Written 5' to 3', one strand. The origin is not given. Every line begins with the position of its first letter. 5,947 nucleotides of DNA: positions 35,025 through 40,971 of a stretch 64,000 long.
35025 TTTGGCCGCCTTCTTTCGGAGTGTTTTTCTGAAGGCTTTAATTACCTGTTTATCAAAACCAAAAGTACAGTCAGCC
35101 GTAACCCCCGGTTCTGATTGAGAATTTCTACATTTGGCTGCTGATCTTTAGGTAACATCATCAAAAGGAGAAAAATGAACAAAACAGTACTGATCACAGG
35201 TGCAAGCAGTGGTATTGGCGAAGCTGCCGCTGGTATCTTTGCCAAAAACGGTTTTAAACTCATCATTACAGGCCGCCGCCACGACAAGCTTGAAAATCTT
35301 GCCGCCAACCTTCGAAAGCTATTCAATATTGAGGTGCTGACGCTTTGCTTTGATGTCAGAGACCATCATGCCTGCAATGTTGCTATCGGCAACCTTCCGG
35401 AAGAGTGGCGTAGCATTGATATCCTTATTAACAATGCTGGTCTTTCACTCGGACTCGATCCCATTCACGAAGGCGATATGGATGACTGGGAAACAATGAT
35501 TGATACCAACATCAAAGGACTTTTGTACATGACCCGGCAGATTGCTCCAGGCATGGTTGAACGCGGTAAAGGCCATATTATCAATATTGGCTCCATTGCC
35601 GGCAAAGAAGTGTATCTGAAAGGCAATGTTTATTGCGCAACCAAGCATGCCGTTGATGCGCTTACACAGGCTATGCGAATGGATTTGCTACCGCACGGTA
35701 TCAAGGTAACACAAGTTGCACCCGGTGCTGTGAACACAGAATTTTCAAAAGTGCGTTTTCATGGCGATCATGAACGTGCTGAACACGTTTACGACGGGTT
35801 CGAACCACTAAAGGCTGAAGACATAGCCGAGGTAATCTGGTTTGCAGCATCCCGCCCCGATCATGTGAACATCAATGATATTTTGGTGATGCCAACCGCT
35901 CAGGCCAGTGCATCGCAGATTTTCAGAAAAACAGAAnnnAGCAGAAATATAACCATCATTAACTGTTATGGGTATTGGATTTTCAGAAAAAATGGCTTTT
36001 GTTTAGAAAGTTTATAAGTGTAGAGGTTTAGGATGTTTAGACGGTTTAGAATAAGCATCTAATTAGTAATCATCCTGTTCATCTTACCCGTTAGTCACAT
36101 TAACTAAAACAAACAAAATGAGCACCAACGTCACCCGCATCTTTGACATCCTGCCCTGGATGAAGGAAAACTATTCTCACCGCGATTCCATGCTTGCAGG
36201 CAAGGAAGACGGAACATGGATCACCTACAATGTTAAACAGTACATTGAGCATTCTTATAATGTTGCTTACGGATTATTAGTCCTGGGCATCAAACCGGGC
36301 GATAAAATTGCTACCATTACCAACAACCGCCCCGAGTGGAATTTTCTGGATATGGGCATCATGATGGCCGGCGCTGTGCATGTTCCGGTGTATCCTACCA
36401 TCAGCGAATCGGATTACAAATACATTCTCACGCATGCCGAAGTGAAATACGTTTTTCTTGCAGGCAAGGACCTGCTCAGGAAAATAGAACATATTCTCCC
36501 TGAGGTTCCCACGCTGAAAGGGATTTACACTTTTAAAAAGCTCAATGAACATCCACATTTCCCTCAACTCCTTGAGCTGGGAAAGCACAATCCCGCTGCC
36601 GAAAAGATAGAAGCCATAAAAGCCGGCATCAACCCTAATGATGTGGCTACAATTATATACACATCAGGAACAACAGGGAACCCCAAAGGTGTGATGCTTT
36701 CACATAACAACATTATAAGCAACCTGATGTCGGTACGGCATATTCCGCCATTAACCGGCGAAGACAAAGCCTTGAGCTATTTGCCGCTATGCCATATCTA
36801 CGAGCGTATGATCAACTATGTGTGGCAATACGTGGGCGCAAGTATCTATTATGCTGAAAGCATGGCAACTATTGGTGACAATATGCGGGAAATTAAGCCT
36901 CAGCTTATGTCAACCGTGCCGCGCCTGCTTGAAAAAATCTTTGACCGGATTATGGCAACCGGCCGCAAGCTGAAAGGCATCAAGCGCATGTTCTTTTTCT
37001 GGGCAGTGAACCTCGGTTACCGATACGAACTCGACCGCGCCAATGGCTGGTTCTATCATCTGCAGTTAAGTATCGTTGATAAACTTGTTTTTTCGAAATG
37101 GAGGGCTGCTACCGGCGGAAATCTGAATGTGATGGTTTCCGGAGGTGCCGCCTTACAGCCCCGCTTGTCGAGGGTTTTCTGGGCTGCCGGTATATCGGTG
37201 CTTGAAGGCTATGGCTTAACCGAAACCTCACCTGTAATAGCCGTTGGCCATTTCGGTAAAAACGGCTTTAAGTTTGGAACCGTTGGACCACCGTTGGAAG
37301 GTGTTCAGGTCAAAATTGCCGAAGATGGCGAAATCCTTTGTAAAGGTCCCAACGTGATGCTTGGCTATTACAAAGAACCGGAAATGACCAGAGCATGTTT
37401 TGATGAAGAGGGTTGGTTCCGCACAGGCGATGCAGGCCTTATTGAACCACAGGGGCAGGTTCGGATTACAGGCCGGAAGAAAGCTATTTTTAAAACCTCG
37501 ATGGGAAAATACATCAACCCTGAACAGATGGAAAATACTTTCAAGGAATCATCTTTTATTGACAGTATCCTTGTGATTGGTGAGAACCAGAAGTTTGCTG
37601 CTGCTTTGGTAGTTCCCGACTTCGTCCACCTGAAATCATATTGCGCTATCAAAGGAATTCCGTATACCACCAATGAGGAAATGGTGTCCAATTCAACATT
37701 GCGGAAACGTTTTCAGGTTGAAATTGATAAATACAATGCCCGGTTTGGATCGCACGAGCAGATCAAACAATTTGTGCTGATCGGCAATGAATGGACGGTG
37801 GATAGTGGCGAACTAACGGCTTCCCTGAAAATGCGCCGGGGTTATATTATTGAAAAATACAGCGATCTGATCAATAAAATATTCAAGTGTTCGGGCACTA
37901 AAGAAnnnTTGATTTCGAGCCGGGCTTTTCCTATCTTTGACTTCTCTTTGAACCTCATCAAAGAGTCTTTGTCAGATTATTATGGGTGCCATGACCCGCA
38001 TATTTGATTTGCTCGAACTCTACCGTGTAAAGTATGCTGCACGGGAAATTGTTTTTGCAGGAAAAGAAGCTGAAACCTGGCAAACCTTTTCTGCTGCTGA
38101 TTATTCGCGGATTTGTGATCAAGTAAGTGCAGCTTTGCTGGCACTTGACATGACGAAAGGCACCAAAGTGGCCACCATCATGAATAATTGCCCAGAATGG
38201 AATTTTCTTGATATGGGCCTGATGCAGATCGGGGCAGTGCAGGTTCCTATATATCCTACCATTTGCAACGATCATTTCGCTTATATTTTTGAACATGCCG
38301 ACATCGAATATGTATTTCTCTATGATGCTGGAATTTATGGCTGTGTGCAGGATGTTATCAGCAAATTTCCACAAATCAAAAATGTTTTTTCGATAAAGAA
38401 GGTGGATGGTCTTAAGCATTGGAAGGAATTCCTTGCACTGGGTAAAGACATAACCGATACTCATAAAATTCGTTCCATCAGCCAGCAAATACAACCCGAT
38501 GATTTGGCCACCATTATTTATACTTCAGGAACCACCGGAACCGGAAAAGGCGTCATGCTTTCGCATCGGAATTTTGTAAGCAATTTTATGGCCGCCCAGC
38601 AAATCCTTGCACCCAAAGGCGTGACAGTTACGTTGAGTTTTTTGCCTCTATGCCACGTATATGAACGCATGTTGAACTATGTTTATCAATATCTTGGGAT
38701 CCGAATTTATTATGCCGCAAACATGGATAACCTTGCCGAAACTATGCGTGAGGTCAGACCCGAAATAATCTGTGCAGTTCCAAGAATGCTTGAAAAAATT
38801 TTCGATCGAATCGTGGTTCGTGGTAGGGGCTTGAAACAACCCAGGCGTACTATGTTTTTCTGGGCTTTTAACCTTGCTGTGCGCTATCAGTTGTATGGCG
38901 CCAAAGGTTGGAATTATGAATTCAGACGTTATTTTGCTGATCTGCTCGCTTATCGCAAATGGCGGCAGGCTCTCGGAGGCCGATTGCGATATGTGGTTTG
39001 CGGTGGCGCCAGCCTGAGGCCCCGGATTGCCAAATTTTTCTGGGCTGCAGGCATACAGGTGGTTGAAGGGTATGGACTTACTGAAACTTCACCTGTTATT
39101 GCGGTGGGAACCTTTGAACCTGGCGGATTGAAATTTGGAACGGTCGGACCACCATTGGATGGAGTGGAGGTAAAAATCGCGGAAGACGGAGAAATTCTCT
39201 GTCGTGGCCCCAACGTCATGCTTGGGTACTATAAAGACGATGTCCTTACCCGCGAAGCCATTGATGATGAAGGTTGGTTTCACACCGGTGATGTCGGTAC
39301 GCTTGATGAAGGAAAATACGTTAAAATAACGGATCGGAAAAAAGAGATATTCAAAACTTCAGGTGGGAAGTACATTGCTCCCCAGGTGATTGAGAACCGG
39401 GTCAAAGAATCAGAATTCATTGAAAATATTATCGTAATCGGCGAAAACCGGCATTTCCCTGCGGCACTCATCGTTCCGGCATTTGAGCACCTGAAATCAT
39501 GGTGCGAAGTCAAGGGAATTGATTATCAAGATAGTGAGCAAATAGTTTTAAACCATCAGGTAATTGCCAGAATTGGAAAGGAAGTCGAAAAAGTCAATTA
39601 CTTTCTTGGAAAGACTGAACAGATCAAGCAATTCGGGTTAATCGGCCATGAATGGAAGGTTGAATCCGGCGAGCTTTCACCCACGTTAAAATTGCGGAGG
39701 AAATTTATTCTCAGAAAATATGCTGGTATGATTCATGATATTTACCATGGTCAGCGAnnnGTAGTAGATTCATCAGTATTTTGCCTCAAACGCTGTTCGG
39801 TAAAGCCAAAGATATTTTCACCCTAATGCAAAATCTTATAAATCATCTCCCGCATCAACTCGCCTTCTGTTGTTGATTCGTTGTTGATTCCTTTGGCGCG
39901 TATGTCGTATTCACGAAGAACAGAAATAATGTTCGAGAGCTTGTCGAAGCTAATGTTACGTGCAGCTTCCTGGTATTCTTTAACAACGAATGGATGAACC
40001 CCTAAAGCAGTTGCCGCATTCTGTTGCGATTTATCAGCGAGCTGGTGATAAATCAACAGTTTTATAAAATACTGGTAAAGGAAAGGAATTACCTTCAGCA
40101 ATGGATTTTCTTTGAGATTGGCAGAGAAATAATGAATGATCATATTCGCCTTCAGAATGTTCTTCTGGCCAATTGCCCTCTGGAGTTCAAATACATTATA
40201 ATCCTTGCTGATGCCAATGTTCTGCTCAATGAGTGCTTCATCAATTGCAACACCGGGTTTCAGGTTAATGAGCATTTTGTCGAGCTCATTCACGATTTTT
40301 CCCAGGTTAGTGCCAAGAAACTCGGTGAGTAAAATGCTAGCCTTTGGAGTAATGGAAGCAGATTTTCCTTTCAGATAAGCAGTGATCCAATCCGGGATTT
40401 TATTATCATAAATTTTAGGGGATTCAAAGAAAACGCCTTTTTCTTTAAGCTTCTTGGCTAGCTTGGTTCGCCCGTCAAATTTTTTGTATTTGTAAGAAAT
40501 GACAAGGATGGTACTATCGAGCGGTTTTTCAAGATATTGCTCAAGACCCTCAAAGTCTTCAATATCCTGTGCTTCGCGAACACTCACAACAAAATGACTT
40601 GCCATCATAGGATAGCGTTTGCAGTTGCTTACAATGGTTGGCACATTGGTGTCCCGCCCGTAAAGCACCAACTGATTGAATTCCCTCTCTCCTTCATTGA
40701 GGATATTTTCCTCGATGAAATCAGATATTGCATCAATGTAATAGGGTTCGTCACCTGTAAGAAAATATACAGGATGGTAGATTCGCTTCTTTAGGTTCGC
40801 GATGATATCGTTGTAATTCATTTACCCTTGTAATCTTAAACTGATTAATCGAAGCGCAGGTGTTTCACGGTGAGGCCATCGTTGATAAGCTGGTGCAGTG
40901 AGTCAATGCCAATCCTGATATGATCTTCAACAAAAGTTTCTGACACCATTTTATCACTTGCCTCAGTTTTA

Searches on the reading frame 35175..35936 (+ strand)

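Call 37: search_protein_families(library=pfam, proteins=[window:35175-35936:+], max_evalue=0.001)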
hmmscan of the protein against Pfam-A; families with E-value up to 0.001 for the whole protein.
window:35175-35936:+ (254 aa): 4 families
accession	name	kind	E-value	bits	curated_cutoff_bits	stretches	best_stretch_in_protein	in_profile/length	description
PF00106.31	adh_short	-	2.7e-57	193.9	26.6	1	3-193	1-189/195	short chain dehydrogenase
PF13561.12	adh_short_C2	-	5.2e-40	137.9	27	1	9-226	1-218/236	Enoyl-(Acyl carrier protein) reductase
PF08659.16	KR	-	3.8e-12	46.9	22.6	1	4-170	2-166/180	KR domain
PF23441.1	SDR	-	3.8e-05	23.6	27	1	2-194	7-202/258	SDR-like rossmann domain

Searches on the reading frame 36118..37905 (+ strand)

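Call 37: search_protein_families(library=pfam, proteins=[window:36118-37905:+], max_evalue=0.001)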
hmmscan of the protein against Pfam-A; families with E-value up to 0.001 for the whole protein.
window:36118-37905:+ (596 aa): 2 families
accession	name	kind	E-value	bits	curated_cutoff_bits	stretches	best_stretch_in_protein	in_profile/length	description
PF00501.34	AMP-binding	-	1.7e-73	248.1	29.9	1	30-418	17-384/384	AMP-binding enzyme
PF23562.2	AMP-binding_C_3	-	1.4e-09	38.8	20.8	1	460-590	6-121/124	AMP-binding enzyme C-terminal domain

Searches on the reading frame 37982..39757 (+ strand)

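Call 38: search_protein_families(library=pfam, proteins=[window:37982-39757:+], max_evalue=0.001)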
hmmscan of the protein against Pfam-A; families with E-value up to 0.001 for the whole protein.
window:37982-39757:+ (592 aa): 2 families
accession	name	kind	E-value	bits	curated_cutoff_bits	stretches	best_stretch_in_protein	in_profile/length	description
PF00501.34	AMP-binding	-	3.7e-71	240.4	29.9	1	25-417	16-384/384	AMP-binding enzyme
PF23562.2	AMP-binding_C_3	-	7.1e-09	36.5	20.8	1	459-590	6-122/124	AMP-binding enzyme C-terminal domain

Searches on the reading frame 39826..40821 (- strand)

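Call 38: search_protein_families(library=pfam, proteins=[window:39826-40821:-], max_evalue=0.001)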
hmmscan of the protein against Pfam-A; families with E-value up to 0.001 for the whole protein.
window:39826-40821:- (332 aa): 2 families
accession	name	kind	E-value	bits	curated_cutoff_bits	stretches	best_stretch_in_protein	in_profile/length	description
PF06144.19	DNA_pol3_delta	-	7.3e-13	49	21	1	19-133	1-122/124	DNA polymerase III, delta subunit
PF21694.2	DNA_pol3_delta_C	-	1.1e-12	48.4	27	1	209-318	3-112/121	DNA polymerase III delta subunit, C-terminal domain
